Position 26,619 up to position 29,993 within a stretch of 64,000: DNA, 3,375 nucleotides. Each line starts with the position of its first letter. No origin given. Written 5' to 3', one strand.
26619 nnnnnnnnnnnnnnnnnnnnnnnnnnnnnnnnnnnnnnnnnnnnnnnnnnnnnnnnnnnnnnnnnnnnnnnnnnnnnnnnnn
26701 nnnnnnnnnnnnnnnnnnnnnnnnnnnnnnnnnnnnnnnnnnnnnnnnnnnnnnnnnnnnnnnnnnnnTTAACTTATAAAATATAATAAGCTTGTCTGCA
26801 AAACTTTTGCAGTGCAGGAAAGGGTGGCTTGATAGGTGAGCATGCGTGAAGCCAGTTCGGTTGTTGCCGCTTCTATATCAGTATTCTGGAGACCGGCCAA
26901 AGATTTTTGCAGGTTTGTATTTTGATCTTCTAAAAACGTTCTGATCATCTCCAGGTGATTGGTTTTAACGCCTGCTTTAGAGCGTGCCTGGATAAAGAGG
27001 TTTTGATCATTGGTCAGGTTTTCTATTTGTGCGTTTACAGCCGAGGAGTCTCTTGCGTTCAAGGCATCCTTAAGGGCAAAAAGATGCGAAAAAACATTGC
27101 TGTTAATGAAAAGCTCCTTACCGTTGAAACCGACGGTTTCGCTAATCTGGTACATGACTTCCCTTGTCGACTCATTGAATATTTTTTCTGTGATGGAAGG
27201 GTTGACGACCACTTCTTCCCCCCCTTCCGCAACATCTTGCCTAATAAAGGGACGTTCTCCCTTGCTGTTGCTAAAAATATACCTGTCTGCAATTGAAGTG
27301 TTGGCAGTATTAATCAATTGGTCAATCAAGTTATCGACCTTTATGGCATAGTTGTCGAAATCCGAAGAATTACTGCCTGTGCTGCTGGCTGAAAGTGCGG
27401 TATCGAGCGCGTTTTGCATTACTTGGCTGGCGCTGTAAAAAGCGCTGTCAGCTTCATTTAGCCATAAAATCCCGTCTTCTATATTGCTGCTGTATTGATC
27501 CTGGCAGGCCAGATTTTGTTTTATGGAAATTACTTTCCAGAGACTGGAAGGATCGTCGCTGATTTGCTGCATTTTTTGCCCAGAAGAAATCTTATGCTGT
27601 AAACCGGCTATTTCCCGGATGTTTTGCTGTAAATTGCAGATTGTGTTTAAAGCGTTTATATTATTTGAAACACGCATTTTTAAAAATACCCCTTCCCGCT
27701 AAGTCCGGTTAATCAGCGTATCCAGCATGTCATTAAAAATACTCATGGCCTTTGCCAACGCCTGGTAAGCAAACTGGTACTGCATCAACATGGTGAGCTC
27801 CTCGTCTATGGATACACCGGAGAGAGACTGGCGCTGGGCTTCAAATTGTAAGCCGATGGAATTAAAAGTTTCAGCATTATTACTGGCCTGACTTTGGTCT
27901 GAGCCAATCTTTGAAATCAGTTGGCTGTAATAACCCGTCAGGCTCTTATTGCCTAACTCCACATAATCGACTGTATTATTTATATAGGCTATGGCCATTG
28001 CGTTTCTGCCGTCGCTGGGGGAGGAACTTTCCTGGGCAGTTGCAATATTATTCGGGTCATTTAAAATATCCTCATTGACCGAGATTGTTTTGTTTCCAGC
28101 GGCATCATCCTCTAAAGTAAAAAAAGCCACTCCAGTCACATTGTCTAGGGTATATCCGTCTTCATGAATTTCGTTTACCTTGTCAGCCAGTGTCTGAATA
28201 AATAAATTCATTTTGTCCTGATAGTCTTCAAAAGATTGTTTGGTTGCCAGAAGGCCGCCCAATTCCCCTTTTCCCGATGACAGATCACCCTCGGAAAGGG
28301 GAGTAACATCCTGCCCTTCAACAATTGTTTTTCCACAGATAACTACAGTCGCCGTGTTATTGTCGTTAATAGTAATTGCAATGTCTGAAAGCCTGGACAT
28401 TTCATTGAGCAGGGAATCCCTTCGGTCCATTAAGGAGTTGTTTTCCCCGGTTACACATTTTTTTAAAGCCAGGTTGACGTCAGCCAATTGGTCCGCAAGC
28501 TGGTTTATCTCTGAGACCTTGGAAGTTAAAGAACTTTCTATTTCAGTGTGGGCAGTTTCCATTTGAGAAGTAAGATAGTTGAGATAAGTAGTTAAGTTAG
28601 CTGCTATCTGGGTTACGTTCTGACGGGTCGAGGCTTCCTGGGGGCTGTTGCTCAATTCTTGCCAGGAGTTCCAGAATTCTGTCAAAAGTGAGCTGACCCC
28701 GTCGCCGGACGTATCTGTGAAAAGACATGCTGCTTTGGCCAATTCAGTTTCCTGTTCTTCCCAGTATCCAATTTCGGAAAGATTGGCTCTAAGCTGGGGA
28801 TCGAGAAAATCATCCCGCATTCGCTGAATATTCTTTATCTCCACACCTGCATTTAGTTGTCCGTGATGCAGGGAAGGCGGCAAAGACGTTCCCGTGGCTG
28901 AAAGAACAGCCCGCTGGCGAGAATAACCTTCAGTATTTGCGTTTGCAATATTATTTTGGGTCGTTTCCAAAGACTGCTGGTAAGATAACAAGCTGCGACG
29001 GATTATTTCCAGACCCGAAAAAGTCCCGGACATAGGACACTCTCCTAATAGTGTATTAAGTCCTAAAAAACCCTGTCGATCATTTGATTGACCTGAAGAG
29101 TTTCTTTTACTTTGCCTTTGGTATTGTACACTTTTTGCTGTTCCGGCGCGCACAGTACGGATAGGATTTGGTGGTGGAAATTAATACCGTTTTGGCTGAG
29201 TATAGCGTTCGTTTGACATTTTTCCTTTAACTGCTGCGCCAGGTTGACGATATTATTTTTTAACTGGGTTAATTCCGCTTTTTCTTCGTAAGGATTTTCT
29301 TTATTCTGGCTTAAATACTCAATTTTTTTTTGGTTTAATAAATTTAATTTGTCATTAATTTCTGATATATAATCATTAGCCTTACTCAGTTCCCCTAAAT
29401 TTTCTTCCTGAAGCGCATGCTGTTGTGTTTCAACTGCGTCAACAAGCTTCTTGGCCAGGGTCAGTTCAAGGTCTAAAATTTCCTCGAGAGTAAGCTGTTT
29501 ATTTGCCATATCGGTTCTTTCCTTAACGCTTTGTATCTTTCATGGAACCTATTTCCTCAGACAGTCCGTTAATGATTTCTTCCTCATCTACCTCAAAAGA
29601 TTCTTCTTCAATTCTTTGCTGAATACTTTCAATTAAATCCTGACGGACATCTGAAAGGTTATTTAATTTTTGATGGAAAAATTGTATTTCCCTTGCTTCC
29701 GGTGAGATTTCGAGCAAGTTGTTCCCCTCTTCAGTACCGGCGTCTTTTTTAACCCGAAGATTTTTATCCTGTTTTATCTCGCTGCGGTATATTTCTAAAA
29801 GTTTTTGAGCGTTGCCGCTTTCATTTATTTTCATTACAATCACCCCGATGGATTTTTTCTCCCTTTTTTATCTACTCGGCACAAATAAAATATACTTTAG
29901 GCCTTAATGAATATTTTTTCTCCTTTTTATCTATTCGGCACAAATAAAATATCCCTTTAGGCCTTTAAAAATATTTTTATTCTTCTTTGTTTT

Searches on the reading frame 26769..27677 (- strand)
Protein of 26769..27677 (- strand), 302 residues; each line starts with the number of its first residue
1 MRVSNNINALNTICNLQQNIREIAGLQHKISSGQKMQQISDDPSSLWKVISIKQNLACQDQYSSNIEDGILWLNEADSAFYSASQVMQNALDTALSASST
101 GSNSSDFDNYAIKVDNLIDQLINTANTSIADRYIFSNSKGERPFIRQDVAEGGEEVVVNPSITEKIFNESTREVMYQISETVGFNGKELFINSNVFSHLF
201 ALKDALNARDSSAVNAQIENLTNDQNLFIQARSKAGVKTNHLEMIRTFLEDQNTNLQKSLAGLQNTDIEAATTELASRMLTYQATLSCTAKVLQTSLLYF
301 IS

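Call 5: search_protein_families(library=pfam, proteins=[window:26769-27677:-], max_evalue=0.01)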
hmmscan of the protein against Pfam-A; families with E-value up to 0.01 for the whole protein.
window:26769-27677:- (302 aa): 2 families
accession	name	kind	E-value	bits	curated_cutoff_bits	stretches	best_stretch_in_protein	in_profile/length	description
PF00669.25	Flagellin_N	-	2.1e-13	51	26.6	1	3-138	1-137/139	Bacterial flagellin N-terminal helical region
PF00700.27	Flagellin_C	-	0.0021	18.8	23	1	230-299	13-84/86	Bacterial flagellin C-terminal helical region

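Call 6: find_related_loci(query=window:26769-27677:-, collection=genome_contigs, flank=10000)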
Query window:26769-27677:- (302 aa) in genome_contigs; peptide patterns used: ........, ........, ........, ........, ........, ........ (x = any residue, [..] = any of these).
96 stretches matched a pattern; 4 encode a relative of the query (tblastn E <= 1e-3); 4 distinct loci.
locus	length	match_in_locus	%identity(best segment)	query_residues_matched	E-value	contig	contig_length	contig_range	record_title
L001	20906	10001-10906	75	1-302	1e-151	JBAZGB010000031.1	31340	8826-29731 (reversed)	MAG: Eubacteriales bacterium isolate SO_2017_LW3_34 NODE_3478_length_31340_cov_1.334027_LW162_2017, whole genome shotgun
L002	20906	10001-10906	77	1-302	2e-157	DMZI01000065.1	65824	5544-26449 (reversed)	MAG TPA_asm: Desulfotomaculum sp. isolate UBA7919 contig_549, whole genome shotgun sequence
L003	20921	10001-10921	22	1-302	6e-24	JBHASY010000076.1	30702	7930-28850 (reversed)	MAG: Acetoanaerobium sp. isolate D-3_MAG_59 D-3__90391, whole genome shotgun sequence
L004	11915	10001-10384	28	19-148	3e-9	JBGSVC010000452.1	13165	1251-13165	MAG: Planctomycetaceae bacterium isolate JTS-AC448 k141_762633, whole genome shotgun sequence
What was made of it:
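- Tried and rejected: genome_contigs gave only two close loci, both single-copy (call 6).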

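Call 11: find_encoding_contigs(protein=window:26769-27677:-, flank=10000, max_places=10)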
Protein window:26769-27677:- (302 aa): 14 contigs read that carry it; 5 places shown.
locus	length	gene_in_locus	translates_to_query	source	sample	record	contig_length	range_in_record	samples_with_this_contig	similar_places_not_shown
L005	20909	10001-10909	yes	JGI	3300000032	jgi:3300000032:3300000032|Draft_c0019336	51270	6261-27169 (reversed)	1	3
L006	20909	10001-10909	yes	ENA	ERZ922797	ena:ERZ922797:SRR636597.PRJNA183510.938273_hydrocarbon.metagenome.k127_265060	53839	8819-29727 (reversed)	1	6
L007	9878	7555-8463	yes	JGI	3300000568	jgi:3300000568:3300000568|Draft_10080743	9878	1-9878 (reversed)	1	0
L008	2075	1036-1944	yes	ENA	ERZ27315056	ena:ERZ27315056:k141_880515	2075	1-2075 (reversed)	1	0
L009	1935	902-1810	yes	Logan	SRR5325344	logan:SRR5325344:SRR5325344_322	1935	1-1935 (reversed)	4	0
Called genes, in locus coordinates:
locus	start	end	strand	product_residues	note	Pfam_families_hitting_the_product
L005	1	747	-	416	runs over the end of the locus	PF02874:ATP-synt_ab_N, PF00006:ATP-synt_ab, PF18269:T3SS_ATPase_C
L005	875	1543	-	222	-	PF02108:FliH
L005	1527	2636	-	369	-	PF14842:FliG_N, PF14841:FliG_M, PF14842:FliG_N, PF01706:FliG_C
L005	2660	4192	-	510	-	-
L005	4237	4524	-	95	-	PF02049:FliE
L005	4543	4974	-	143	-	PF00460:Flg_bb_rod (weak), PF06429:Flg_bbr_C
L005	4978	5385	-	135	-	-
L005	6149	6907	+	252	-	PF13677:MotB_plug, PF00691:OmpA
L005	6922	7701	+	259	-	PF20560:MotA_N, PF01618:MotA_ExbB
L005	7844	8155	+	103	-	PF04316:FlgM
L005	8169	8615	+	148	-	PF05130:FlgN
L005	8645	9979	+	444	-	PF22638:FlgK_D1, PF06429:Flg_bbr_C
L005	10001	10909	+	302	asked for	PF00669:Flagellin_N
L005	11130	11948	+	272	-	PF00669:Flagellin_N, PF00700:Flagellin_C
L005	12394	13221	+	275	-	PF00669:Flagellin_N, PF00700:Flagellin_C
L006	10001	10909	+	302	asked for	PF00669:Flagellin_N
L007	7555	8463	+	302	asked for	PF00669:Flagellin_N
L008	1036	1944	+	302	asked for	PF00669:Flagellin_N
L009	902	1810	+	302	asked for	PF00669:Flagellin_N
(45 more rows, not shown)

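Call 32: find_related_loci(query=window:26769-27677:-, collection=metagenome_contigs, flank=6000)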
Query window:26769-27677:- (302 aa) in metagenome_contigs; peptide patterns used: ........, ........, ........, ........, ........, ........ (x = any residue, [..] = any of these).
153 stretches matched a pattern; 1 encode a relative of the query (tblastn E <= 1e-3); 1 distinct loci.
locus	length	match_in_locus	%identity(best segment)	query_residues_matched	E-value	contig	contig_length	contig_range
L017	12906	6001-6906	77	1-302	4e-158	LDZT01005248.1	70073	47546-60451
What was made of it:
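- Tried and rejected: metagenome_contigs gave only a contig I already had (call 32).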

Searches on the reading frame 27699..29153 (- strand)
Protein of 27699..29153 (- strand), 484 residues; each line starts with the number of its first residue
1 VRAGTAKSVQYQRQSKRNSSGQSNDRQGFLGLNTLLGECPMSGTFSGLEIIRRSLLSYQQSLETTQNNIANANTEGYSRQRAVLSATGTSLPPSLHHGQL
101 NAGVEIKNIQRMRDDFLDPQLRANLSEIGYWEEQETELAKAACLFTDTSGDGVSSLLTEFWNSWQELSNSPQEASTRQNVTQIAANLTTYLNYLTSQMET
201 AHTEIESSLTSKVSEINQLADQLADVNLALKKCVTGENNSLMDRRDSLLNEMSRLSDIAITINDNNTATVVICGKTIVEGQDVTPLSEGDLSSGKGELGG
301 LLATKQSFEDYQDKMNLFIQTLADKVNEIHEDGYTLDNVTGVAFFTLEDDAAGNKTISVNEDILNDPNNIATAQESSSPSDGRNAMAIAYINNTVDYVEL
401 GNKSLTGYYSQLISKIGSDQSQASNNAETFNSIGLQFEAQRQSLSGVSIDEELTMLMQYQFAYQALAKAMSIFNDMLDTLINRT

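Call 5: search_protein_families(library=pfam, proteins=[window:27699-29153:-], max_evalue=0.01)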
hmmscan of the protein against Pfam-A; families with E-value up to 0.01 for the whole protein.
window:27699-29153:- (484 aa): 3 families
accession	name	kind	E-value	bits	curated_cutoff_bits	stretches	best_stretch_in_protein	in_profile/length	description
PF22638.1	FlgK_D1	-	8.7e-40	137.2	28.6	2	144-287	7-152/233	Flagellar hook-associated protein FlgK helical domain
PF06429.18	Flg_bbr_C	-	4.5e-10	39.3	23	1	443-482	6-45/46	Flagellar basal body rod FlgEFG protein C-terminal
PF00460.25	Flg_bb_rod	-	0.00033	21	20.7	1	59-77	12-30/31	Flagella basal body rod protein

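Call 12: find_homologous_proteins(query=window:27699-29033:-, max_evalue=1e-60)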
Query window:27699-29033:- (444 aa): 73 proteins with E <= 1e-60 among 8000 candidates.
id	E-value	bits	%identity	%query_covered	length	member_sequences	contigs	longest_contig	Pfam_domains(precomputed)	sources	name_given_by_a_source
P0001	2.1e-272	921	97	100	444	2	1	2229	PF06429.19,PF00460.26,PF22638.2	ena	-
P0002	2.8e-239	812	86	100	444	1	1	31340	PF06429.19,PF00460.26,PF22638.2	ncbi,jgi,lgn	ncbi:MAG: flagellar hook-associated protein FlgK [Eubacteriales bacterium]|jgi:flagellar hook-associ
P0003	2.6e-231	786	84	100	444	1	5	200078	PF06429.19,PF00460.26,PF22638.2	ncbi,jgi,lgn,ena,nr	ncbi:MAG TPA: flagellar hook-associated protein FlgK [Desulfotomaculum sp.]|nr:MAG: Flagellar hook-a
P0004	1.7e-228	777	83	100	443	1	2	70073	PF06429.19,PF00460.26,PF22638.2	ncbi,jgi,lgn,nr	ncbi:MAG: Flagellar hook-associated protein FlgK [Desulfotomaculum sp. 46_296]|nr:MAG: Flagellar hoo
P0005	1.9e-222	757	81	100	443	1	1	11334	PF06429.19,PF00460.26,PF22638.2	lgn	-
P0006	1.1e-155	537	56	100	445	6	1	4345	PF06429.19,PF22638.2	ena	-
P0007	1.2e-151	524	55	100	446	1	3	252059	PF06429.19,PF22638.2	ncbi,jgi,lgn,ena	-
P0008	1.2e-151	524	55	100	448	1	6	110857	PF06429.19,PF22638.2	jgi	jgi:flagellar hook-associated protein 1 FlgK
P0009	1.1e-150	521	55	100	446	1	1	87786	PF06429.19,PF22638.2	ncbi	ncbi:MAG: flagellar hook-associated protein FlgK [Peptococcaceae bacterium]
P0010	1.1e-149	517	56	100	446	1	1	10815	PF06429.19,PF00460.26,PF22638.2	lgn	-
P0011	1.2e-149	517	54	100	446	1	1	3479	PF06429.19,PF22638.2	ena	-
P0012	3.6e-147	509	55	100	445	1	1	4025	PF06429.19,PF00460.26,PF22638.2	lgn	-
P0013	8.2e-147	508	54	100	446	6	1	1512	PF06429.19,PF22638.2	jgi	jgi:flagellar hook-associated protein 1 FlgK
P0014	2.9e-114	401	46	100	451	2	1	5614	PF06429.19,PF22638.2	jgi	-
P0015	1.3e-93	333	41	100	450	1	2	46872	PF06429.19,PF00460.26,PF22638.2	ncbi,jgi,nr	ncbi:MAG: flagellar hook-associated protein FlgK [Peptococcaceae bacterium]|nr:MAG: flagellar hook-a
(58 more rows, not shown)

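Call 13: find_encoding_contigs(protein=P0004, flank=8000, max_places=3)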
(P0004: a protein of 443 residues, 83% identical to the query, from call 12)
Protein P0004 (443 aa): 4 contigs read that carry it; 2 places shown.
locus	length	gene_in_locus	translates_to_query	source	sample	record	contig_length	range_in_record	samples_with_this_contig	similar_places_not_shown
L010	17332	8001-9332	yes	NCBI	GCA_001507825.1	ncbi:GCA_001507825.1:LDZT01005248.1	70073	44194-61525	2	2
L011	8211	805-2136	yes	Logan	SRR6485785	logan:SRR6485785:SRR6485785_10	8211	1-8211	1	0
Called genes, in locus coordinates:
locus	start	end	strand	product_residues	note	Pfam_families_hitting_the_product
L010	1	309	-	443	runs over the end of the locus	PF02874:ATP-synt_ab_N, PF00006:ATP-synt_ab, PF18269:T3SS_ATPase_C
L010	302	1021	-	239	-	PF02108:FliH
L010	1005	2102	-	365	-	PF14842:FliG_N, PF14841:FliG_M, PF14842:FliG_N, PF01706:FliG_C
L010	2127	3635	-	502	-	PF01514:YscJ_FliF, PF08345:YscJ_FliF_C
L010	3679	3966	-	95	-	PF02049:FliE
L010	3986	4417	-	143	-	PF00460:Flg_bb_rod (weak), PF06429:Flg_bbr_C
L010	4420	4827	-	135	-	-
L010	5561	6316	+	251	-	PF13677:MotB_plug, PF00691:OmpA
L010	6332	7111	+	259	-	PF20560:MotA_N, PF01618:MotA_ExbB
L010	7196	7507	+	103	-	PF04316:FlgM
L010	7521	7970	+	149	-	PF05130:FlgN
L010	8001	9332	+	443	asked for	PF00460:Flg_bb_rod (weak), PF22638:FlgK_D1, PF06429:Flg_bbr_C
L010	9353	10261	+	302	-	PF00669:Flagellin_N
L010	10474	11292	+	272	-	PF00669:Flagellin_N, PF00700:Flagellin_C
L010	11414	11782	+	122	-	PF03646:FlaG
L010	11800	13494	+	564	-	PF02465:FliD_N, PF07196:Flagellin_IN, PF07195:FliD_C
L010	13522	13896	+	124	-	PF02561:FliS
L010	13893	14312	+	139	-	-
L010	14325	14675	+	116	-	PF26154:DUF8042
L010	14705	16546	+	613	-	PF20157:Maf_flag10_N (faint), PF01973:MptE-like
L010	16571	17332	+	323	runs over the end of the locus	PF01073:3Beta_HSD, PF01370:Epimerase, PF02719:Polysacc_synt_2, PF04321:RmlD_sub_bind, PF05368:NmrA, PF13460:NAD_binding_10, PF16363:GDP_Man_Dehyd, PF07993:NAD_binding_4, +1 more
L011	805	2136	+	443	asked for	PF00460:Flg_bb_rod (weak), PF22638:FlgK_D1, PF06429:Flg_bbr_C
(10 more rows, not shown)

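Call 14: find_encoding_contigs(protein=P0005, flank=8000, max_places=3)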
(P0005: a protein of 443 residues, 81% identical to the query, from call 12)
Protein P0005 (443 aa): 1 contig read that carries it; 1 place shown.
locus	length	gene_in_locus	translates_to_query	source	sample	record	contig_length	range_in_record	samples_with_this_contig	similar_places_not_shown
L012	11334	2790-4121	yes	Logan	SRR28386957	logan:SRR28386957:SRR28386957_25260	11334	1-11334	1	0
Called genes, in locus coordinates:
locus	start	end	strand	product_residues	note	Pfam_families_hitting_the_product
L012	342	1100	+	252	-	PF13677:MotB_plug, PF00691:OmpA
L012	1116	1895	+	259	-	PF20560:MotA_N, PF01618:MotA_ExbB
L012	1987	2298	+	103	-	PF04316:FlgM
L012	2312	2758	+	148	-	PF05130:FlgN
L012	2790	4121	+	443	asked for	PF00460:Flg_bb_rod (weak), PF22638:FlgK_D1, PF06429:Flg_bbr_C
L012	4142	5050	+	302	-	PF00669:Flagellin_N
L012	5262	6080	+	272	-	PF00669:Flagellin_N, PF00700:Flagellin_C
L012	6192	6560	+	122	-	PF03646:FlaG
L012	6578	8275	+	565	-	PF02465:FliD_N, PF07196:Flagellin_IN, PF07195:FliD_C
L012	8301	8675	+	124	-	PF02561:FliS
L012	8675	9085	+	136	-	-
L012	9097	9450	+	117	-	PF26154:DUF8042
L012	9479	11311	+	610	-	PF20157:Maf_flag10_N (faint), PF01973:MptE-like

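Call 15: find_encoding_contigs(protein=P0003, flank=8000, max_places=4)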
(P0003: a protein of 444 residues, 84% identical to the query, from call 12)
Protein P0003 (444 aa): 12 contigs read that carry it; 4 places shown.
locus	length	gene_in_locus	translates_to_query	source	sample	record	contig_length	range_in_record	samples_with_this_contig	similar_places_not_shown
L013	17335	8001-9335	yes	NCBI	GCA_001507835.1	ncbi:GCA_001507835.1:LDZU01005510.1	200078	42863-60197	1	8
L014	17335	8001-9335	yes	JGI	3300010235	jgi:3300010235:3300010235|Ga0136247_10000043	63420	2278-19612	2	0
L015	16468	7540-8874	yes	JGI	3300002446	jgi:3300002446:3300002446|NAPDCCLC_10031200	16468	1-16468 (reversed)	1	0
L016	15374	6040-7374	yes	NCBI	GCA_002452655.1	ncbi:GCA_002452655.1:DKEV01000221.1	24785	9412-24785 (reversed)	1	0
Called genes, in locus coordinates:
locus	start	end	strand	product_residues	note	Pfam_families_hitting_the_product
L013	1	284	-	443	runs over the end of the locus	PF02874:ATP-synt_ab_N, PF00006:ATP-synt_ab, PF18269:T3SS_ATPase_C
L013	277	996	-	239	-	PF02108:FliH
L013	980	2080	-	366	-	PF14842:FliG_N, PF14841:FliG_M, PF14842:FliG_N, PF01706:FliG_C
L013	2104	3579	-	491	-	PF01514:YscJ_FliF, PF08345:YscJ_FliF_C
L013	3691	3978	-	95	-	PF02049:FliE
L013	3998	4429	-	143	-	PF00460:Flg_bb_rod (weak), PF06429:Flg_bbr_C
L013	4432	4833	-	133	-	-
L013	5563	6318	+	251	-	PF13677:MotB_plug, PF00691:OmpA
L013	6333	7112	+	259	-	PF20560:MotA_N, PF01618:MotA_ExbB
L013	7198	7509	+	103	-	PF04316:FlgM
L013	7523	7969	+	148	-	PF05130:FlgN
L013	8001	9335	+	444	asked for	PF00460:Flg_bb_rod (weak), PF22638:FlgK_D1, PF06429:Flg_bbr_C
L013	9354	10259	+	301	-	PF00669:Flagellin_N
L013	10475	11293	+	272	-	PF00669:Flagellin_N, PF00700:Flagellin_C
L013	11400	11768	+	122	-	PF03646:FlaG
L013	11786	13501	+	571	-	PF02465:FliD_N, PF07196:Flagellin_IN, PF07195:FliD_C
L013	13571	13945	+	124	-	PF02561:FliS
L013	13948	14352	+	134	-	-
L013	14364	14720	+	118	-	PF26154:DUF8042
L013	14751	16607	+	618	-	PF20157:Maf_flag10_N (faint), PF01973:MptE-like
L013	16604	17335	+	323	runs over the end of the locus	PF01073:3Beta_HSD, PF01370:Epimerase, PF02719:Polysacc_synt_2, PF04321:RmlD_sub_bind, PF05368:NmrA, PF07993:NAD_binding_4, PF13460:NAD_binding_10, PF16363:GDP_Man_Dehyd, +1 more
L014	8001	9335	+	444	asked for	PF00460:Flg_bb_rod (weak), PF22638:FlgK_D1, PF06429:Flg_bbr_C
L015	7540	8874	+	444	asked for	PF00460:Flg_bb_rod (weak), PF22638:FlgK_D1, PF06429:Flg_bbr_C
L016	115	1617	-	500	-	-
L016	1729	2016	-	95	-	PF02049:FliE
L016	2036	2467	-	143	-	PF00460:Flg_bb_rod (weak), PF06429:Flg_bbr_C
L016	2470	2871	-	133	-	-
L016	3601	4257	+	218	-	PF13677:MotB_plug, PF00691:OmpA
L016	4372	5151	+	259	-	PF20560:MotA_N, PF01618:MotA_ExbB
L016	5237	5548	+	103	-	PF04316:FlgM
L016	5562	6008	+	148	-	PF05130:FlgN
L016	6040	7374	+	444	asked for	PF00460:Flg_bb_rod (weak), PF22638:FlgK_D1, PF06429:Flg_bbr_C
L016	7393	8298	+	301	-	PF00669:Flagellin_N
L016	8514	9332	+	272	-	PF00669:Flagellin_N, PF00700:Flagellin_C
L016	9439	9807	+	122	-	PF03646:FlaG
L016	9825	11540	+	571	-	PF02465:FliD_N, PF07196:Flagellin_IN, PF07195:FliD_C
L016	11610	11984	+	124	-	PF02561:FliS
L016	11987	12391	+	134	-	-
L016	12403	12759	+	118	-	PF26154:DUF8042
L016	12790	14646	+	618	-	PF20157:Maf_flag10_N (faint), PF01973:MptE-like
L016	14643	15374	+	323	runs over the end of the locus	PF01073:3Beta_HSD, PF01370:Epimerase, PF02719:Polysacc_synt_2, PF04321:RmlD_sub_bind, PF05368:NmrA, PF07993:NAD_binding_4, PF13460:NAD_binding_10, PF16363:GDP_Man_Dehyd, +1 more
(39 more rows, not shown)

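Call 41: find_encoding_contigs(protein=P0001, flank=3000, max_places=5)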
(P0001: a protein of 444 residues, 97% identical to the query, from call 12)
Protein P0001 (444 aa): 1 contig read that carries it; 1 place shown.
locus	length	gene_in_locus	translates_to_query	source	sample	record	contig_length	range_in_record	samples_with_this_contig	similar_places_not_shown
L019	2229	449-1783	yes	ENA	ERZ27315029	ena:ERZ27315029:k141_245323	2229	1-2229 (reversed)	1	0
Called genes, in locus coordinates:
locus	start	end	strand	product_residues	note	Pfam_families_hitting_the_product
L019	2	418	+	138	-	?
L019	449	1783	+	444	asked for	PF00460:Flg_bb_rod (weak), PF22638:FlgK_D1, PF06429:Flg_bbr_C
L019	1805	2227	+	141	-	?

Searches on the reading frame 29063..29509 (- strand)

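Call 5: search_protein_families(library=pfam, proteins=[window:29063-29509:-], max_evalue=0.01)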
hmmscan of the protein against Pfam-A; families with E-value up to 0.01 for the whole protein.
window:29063-29509:- (148 aa): 1 family
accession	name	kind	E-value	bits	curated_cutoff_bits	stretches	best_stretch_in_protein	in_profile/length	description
PF05130.17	FlgN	-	1.5e-08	35.7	30.5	1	7-135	5-146/147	FlgN protein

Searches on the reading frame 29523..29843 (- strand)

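Call 5: search_protein_families(library=pfam, proteins=[window:29523-29843:-], max_evalue=0.01)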
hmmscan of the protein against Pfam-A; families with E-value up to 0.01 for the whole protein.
window:29523-29843:- (106 aa): 1 family
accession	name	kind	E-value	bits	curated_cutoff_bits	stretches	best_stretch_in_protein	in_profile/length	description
PF04316.19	FlgM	-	6.7e-11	42.7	25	1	44-90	3-49/55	Anti-sigma-28 factor, FlgM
